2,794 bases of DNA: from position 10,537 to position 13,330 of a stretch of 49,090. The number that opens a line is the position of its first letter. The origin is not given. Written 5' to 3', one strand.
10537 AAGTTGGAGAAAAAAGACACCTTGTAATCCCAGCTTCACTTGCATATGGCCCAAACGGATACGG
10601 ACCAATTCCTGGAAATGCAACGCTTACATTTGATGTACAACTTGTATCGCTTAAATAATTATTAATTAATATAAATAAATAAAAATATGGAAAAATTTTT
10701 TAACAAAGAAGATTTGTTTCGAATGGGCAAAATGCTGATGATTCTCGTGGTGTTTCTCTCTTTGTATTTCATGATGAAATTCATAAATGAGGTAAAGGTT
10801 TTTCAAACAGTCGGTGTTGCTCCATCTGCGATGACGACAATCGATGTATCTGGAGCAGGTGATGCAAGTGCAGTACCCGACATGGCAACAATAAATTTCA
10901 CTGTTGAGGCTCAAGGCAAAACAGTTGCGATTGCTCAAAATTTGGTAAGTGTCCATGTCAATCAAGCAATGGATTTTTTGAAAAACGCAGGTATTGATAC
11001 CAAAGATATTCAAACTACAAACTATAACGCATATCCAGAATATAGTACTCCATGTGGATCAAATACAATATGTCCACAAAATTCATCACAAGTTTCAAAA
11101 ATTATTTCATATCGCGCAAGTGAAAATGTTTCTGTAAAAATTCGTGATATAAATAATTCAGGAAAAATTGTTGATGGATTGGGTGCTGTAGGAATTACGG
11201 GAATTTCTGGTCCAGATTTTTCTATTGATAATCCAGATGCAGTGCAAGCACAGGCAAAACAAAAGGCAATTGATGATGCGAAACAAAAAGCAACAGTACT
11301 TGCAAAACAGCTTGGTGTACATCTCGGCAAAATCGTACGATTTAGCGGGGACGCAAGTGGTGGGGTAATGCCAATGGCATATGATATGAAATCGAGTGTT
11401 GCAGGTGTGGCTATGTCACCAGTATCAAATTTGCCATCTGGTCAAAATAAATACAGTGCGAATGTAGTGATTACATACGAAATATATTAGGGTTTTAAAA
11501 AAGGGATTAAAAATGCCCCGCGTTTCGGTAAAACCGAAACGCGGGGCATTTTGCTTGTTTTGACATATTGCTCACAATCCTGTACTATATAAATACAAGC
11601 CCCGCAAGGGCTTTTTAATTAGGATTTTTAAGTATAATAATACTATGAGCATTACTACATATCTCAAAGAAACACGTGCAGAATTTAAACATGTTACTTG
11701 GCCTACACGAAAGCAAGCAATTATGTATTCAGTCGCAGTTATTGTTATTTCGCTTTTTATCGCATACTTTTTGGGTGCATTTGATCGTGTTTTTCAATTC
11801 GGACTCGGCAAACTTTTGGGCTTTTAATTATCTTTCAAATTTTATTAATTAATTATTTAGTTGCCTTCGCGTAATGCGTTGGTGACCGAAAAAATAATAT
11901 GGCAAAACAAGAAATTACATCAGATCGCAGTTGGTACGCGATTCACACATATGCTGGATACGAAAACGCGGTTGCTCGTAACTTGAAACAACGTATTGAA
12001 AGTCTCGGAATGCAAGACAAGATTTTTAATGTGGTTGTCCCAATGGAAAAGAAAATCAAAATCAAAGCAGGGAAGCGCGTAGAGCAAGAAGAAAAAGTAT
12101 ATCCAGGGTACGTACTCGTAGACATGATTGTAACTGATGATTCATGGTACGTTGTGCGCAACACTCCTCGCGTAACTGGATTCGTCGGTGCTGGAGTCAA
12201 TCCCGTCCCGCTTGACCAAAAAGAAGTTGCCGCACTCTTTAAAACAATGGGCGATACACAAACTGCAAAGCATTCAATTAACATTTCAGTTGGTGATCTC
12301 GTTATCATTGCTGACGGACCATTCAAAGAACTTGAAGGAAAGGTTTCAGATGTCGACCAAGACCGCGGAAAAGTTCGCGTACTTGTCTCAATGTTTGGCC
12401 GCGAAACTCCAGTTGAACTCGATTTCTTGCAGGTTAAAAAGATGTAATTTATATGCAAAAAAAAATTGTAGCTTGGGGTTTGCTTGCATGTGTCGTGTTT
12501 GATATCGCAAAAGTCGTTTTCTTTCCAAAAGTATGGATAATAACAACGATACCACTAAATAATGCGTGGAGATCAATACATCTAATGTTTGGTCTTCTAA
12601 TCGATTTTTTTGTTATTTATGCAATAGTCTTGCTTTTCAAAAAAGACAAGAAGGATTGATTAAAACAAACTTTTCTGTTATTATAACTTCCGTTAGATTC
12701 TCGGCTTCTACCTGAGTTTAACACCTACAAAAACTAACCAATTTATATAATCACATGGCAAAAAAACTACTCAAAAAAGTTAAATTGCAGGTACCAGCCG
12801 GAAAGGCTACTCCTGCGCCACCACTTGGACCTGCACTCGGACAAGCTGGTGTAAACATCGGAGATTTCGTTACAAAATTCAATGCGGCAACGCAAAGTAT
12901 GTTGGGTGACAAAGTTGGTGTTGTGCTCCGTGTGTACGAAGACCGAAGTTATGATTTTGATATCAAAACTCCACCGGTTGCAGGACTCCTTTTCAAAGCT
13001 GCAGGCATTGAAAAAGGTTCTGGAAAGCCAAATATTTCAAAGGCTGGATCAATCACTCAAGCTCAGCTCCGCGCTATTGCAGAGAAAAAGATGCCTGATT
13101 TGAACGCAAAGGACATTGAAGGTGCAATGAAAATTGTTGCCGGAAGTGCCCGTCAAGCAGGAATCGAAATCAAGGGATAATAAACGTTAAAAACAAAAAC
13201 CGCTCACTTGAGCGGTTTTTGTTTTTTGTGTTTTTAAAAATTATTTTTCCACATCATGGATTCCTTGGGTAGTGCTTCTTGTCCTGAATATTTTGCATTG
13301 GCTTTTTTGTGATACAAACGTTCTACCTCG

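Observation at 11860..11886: The same 27-nt hairpin sits just upstream of both nusG and recA, and every difference preserves pairing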

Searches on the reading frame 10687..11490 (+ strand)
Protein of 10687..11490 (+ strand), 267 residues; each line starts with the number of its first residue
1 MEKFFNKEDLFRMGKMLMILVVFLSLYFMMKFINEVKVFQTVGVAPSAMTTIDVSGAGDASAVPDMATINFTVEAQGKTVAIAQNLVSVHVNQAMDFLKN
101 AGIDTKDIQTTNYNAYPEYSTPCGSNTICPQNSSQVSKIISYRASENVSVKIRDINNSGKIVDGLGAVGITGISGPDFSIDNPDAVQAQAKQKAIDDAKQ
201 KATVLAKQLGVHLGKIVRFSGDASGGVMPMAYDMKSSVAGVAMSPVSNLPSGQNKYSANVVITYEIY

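Call 9: search_protein_families(library=pfam, proteins=[window:10687-11490:+])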
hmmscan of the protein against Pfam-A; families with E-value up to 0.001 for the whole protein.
window:10687-11490:+ (267 aa): 1 family
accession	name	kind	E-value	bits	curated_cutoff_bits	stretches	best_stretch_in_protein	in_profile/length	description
PF04402.19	SIMPL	-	5.4e-49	167.7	25.2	1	52-264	1-205/205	Protein of unknown function (DUF541)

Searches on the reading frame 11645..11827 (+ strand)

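Call 9: search_protein_families(library=pfam, proteins=[window:11645-11827:+])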
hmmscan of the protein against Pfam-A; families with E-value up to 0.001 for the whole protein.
window:11645-11827:+ (60 aa): 1 family
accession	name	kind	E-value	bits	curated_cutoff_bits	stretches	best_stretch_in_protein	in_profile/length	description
PF00584.25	SecE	-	1.3e-18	67.1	22.7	1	5-57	2-53/55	SecE/Sec61-gamma subunits of protein translocation complex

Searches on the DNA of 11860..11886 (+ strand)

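Call 44: build_rna_model(alignment_id=A2, structure=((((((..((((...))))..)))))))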
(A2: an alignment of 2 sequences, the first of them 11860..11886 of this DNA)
Model R1 built from alignment A2 (2 sequences, 27 columns); structure: as given.
model positions 27; base pairs 10; branch points 0; effective number of sequences 2; information 0.995 bits per position. Calibrated on 0.2 Mb of random sequence (short: E-values are rough).
structure used (alignment columns):
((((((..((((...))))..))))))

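Call 47: search_with_rna_model(model_id=R1, sources=[window, L086, L005, L006, L007, L008, L009, L010, L011, L012, L013, L014, L015, L016, L017, L018, L019, L020, L021, L022, L023, L024, L025, L026, L027, L028, L029, L030, L031, L032, L033, L034, L035, L036, L037, L038, L039, L040, L041, L042, L043, L044, L045, L046, L047, L048, L049, L050, L051, L052, L053, L054, L055, L056, L057, L058, L059, L060, L061, L062, L063, L064, L065, L066, L067, L068, L069, L070, L071, L072, L073, L074, L075, L076, L077, L078, L079, L080, L081, L082, L083, L084, L089, L093, L097, L098, L094], max_evalue=10, show_alignments=6)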
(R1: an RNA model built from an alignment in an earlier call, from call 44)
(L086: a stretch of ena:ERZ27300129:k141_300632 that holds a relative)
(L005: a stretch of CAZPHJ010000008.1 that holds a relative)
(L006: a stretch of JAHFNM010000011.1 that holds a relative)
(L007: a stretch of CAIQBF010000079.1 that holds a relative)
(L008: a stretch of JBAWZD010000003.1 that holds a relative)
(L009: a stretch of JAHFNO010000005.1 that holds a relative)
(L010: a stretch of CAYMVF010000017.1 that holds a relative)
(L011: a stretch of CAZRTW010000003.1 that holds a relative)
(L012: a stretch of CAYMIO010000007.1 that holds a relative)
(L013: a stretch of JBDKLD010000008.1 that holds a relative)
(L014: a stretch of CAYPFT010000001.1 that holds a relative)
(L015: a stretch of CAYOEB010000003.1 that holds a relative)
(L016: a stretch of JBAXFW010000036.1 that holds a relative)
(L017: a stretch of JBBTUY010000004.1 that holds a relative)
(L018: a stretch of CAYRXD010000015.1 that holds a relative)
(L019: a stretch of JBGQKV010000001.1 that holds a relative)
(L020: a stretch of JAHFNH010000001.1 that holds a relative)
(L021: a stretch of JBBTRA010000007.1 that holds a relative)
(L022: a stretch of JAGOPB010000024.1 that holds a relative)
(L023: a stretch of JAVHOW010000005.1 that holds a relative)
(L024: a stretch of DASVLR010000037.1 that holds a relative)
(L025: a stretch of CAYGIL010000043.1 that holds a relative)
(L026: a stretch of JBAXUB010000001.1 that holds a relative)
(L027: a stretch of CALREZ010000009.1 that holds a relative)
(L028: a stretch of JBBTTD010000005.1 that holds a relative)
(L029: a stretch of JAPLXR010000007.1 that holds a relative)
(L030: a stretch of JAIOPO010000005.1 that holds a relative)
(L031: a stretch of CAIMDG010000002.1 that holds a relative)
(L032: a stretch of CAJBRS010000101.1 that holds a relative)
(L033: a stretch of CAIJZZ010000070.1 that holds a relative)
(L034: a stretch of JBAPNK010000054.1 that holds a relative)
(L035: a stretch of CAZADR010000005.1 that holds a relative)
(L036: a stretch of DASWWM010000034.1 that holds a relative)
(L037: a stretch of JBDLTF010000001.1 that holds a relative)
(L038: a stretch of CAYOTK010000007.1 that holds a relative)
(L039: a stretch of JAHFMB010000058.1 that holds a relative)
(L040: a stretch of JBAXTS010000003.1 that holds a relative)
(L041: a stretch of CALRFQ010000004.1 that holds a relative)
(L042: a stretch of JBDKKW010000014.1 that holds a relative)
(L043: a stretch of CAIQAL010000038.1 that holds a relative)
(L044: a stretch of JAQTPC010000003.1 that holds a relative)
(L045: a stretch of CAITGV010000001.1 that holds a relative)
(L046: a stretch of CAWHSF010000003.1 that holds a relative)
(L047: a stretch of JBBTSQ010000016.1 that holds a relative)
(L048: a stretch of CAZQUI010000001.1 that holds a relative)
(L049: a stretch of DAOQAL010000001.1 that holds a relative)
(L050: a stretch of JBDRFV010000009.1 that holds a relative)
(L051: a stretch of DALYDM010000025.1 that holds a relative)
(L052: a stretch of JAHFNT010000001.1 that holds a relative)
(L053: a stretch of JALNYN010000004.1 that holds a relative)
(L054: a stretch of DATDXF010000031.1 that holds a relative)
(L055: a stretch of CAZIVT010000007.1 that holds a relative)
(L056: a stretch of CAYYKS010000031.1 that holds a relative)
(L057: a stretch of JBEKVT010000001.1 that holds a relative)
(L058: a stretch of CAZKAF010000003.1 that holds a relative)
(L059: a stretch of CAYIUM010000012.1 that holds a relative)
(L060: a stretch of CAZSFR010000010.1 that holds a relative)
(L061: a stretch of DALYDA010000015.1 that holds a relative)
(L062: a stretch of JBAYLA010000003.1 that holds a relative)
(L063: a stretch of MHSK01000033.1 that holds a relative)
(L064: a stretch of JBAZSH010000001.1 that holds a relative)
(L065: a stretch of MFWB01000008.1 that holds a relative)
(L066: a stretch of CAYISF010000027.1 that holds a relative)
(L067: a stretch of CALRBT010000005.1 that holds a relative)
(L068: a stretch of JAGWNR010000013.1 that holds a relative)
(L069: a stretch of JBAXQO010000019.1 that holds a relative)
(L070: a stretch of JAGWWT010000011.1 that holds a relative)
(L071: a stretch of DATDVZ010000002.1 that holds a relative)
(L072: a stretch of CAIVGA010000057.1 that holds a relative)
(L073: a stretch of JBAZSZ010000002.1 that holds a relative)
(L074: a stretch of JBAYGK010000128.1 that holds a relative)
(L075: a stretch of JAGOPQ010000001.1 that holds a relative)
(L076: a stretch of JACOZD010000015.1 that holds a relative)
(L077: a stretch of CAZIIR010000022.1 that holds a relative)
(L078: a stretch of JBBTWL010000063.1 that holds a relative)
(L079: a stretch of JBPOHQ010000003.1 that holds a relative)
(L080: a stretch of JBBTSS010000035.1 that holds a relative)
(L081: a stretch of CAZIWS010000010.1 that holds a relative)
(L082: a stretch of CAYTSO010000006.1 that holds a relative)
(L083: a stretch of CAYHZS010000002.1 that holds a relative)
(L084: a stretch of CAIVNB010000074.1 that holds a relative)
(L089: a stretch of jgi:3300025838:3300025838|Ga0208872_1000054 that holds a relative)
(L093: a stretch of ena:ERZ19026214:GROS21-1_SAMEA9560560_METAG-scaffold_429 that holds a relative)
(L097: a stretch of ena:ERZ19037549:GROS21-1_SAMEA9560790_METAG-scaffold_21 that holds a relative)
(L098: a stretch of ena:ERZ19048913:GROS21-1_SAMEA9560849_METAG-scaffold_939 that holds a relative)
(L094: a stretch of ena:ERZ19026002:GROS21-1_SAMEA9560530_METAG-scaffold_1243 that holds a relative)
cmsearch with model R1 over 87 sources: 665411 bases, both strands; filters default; matches with E-value up to 10: 6.
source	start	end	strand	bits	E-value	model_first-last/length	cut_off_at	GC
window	38704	38730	-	41.4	1.2e-07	1-27/27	no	0.59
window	11860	11886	+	40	3e-07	1-27/27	no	0.56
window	38704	38730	+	21.8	0.036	1-27/27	no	0.59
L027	5245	5271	+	21.2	0.054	1-27/27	no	0.74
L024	928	953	-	15.5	2.1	1-27/27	no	0.62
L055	3406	3456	-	13.3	8.8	1-27/27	no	0.61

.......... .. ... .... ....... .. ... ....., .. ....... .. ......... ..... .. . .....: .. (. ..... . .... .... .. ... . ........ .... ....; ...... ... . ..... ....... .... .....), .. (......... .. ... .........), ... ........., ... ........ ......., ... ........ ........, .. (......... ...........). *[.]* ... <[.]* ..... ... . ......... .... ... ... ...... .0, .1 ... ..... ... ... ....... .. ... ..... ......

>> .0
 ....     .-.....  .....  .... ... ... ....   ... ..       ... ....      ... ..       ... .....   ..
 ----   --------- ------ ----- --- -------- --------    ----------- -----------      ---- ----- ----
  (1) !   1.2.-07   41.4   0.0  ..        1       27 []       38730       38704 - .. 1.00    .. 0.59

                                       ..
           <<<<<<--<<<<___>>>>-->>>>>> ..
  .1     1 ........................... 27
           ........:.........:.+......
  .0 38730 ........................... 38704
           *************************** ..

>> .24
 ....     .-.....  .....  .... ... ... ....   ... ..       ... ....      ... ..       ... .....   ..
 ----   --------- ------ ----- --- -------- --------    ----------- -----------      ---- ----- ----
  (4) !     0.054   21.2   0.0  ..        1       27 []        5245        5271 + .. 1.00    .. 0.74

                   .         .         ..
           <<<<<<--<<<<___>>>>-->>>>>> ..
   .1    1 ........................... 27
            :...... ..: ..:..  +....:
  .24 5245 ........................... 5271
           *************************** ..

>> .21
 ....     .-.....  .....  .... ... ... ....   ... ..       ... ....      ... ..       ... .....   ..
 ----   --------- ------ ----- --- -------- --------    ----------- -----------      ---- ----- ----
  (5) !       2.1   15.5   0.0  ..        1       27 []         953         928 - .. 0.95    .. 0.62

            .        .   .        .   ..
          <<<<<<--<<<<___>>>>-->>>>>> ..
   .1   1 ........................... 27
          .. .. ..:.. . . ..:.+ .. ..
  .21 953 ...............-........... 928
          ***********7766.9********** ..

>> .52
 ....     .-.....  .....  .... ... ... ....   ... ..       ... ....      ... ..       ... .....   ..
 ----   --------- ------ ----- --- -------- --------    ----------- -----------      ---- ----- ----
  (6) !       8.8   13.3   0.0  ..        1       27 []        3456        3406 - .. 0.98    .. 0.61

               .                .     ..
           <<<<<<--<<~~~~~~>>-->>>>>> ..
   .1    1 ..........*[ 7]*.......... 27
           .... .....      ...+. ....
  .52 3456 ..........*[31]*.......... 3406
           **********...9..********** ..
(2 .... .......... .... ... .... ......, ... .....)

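Call 58: search_with_rna_model(model_id=R1, sources=[L100, L101, L102, L105, L106, L107, L108, L109, L110, L111, L112, L113, L114, L115, L116, L117, L118, L119, L120, L121, L122, L123, L124, L125, L126, L127, L128, L129, L130, L131, L132, L133, L134, L135, L136, L137, L138, L139, L140, L141, L142, L143, L144, L145, L146, L147, L148, L149, L150, L151, L152, L153, L154, L155, L156, L157, L158, L159, L160, L161, L162, L163, L164, L165, L166, L167, L168, L169, L170, L171, L172, L173, L174, L175, L176, L177, L178, L179, L180, L181, L182, L183, L184], max_evalue=10, show_alignments=6)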
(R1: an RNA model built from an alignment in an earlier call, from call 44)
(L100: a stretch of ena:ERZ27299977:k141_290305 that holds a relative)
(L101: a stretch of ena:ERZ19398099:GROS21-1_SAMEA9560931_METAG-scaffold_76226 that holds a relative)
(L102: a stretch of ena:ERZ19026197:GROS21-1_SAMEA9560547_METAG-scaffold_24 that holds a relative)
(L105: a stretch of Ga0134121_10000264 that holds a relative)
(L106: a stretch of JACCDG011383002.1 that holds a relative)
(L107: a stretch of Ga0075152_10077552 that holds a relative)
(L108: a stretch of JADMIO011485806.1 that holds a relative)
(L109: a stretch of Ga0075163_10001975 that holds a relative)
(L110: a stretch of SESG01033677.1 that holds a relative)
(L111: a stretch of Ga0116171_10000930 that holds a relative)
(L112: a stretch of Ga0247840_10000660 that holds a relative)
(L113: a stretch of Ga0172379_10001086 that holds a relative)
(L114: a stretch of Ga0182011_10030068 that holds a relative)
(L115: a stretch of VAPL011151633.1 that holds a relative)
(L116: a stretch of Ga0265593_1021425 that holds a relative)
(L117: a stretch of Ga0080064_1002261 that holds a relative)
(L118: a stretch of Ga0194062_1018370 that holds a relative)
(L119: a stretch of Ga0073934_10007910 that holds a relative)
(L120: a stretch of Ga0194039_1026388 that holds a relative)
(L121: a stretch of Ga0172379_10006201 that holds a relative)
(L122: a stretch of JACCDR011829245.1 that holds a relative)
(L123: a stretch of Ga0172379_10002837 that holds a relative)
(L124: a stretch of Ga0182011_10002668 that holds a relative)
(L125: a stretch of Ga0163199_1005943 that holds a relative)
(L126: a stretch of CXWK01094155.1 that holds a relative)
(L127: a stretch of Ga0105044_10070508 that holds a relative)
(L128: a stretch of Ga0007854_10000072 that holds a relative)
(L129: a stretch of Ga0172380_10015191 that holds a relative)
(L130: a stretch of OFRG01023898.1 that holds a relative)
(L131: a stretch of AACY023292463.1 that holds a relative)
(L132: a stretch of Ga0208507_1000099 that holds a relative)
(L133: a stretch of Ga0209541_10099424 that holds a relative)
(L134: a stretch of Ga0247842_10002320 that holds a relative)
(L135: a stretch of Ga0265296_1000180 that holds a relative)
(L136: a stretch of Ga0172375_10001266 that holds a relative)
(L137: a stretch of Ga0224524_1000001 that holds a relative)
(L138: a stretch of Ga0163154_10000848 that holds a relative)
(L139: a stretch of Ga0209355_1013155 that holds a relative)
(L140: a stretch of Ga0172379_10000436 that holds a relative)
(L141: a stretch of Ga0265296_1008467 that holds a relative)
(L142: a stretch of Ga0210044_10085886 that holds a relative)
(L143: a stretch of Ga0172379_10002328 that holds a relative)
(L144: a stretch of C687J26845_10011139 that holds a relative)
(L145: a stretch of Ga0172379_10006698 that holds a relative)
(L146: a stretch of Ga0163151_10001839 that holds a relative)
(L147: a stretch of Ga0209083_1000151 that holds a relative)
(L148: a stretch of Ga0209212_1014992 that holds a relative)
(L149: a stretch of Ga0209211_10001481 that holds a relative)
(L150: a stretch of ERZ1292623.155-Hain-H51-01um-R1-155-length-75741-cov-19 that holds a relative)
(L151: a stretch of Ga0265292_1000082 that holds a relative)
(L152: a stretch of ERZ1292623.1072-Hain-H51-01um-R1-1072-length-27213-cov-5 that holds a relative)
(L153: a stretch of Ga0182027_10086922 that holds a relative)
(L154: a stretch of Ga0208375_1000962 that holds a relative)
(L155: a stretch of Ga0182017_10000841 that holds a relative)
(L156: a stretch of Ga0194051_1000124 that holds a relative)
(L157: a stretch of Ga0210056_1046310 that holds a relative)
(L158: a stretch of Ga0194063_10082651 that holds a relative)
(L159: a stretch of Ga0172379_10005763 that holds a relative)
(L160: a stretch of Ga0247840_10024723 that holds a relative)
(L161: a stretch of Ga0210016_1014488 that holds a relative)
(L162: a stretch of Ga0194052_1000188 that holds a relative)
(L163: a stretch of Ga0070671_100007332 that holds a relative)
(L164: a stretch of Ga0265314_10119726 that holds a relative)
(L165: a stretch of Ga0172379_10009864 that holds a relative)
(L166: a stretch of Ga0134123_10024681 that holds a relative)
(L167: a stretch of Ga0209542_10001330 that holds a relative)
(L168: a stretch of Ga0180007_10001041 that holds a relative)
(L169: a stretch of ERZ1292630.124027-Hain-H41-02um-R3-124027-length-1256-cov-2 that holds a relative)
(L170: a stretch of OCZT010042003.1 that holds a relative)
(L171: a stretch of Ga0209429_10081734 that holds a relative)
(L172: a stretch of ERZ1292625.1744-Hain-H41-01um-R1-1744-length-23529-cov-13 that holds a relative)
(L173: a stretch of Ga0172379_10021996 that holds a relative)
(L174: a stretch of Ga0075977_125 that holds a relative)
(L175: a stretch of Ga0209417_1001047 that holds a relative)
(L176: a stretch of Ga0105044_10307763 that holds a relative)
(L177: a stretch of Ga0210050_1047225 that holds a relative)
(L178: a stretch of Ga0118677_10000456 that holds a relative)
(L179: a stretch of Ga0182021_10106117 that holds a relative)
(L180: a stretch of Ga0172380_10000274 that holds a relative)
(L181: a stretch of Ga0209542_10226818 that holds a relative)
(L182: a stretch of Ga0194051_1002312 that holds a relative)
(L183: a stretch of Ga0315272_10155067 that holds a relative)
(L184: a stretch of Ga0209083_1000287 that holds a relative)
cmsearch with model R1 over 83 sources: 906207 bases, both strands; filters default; matches with E-value up to 10: 6.
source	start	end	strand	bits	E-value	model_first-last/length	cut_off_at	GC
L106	14538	14560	-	15.7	2.5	1-27/27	no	0.57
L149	2578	2604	+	15.4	3.2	1-27/27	no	0.67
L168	19615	19641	-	15.1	3.7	1-27/27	no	0.37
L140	15601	15626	+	14.6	5.1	1-27/27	no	0.58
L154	1945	1974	+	14.2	6.7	1-27/27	no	0.67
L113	15597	15630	+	14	7.6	1-27/27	no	0.62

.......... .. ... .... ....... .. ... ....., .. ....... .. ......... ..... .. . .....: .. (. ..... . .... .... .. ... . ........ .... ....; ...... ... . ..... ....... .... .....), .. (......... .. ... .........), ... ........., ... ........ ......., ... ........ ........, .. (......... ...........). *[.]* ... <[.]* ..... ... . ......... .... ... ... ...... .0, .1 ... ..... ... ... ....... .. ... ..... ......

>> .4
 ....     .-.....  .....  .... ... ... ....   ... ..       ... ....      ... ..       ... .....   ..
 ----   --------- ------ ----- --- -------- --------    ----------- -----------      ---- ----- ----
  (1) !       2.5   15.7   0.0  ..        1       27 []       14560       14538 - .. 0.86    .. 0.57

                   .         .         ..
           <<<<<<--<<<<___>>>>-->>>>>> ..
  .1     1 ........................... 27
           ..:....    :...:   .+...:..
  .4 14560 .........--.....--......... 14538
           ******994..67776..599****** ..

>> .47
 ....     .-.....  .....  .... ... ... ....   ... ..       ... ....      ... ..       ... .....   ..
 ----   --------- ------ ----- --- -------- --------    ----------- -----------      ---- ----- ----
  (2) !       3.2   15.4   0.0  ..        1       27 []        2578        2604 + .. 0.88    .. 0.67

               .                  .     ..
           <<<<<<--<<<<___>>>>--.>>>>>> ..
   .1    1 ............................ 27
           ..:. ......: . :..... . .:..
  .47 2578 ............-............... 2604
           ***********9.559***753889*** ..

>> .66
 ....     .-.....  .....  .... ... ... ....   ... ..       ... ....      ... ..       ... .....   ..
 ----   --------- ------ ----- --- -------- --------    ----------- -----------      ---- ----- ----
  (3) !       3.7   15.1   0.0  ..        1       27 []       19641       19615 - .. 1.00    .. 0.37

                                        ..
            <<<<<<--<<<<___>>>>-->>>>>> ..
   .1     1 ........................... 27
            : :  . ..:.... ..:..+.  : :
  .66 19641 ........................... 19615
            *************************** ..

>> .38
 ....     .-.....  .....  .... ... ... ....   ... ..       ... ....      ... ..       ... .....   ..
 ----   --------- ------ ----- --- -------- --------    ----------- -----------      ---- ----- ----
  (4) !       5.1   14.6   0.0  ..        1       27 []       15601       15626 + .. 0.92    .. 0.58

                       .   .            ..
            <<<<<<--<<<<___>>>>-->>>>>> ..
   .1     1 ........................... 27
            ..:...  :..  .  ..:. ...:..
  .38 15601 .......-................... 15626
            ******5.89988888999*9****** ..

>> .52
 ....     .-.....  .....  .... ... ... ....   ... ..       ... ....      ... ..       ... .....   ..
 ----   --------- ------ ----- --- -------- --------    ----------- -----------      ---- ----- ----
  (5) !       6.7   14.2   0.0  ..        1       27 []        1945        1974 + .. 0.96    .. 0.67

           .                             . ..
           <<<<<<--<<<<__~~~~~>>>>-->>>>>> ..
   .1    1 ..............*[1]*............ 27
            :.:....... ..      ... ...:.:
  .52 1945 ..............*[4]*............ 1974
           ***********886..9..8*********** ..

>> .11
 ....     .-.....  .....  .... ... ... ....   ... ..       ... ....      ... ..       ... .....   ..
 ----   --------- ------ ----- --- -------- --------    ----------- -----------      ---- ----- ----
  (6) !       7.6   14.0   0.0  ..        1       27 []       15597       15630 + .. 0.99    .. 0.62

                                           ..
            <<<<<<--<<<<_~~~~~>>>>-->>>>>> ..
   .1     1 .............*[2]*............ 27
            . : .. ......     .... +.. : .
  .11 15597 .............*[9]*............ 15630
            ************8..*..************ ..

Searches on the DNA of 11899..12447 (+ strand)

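Call 74: search_rna_families(sources=[L003, L100, L009, L050, L071, L066], threshold=evalue, max_evalue=1)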
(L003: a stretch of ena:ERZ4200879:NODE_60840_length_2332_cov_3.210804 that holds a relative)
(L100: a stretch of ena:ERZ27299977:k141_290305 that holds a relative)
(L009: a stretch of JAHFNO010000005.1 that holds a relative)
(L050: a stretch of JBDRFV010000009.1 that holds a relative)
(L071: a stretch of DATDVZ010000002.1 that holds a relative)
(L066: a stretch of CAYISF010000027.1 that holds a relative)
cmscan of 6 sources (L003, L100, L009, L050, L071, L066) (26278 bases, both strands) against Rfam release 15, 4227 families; matches with E-value up to 1: 9.
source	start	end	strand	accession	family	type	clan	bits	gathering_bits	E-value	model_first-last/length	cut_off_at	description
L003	1615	1683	+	RF00834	mir-268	Gene; miRNA;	-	32.9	47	0.0092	1-89/89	no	mir-268 microRNA precursor family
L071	1336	1458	-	RF01770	rimP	Cis-reg; leader;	-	30.2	47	0.29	1-102/102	no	Gammaprotebacteria rimP leader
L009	3557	3619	-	RF01859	Phe_leader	Cis-reg; leader;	-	29.8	55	0.26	1-125/125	no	Phenylalanine leader peptide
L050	4084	4138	+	RF00506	Thr_leader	Cis-reg; leader;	-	29.8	55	0.062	1-118/118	no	Threonine operon leader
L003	1635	1691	-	RF02844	RefA9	Gene; antisense;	-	29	49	0.95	1-64/64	no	Enterococcus sRNA A9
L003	1631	1697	-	RF00512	Leu_leader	Cis-reg; leader;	-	28.7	50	0.032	1-148/148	no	Leucine operon leader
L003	1604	1687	+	RF01770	rimP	Cis-reg; leader;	-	28.5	47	0.66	1-102/102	no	Gammaprotebacteria rimP leader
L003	1617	1662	+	RF00512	Leu_leader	Cis-reg; leader;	-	24.3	50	0.43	1-148/148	no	Leucine operon leader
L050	5011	5059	+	RF02060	STnc410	Gene; sRNA;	-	21.7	50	0.87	1-158/158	no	Enterobacterial sRNA STnc410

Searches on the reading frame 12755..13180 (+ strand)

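Call 9: search_protein_families(library=pfam, proteins=[window:12755-13180:+])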
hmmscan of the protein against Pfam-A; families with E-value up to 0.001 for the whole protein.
window:12755-13180:+ (141 aa): 2 families
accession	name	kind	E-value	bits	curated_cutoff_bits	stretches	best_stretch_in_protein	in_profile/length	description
PF03946.19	Ribosomal_L11_N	-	6.5e-26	90.3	32.9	1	9-66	1-58/58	Ribosomal protein L11, N-terminal domain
PF00298.24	Ribosomal_L11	-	9.2e-26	90.5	21.4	1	71-139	1-69/69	Ribosomal protein L11, RNA binding domain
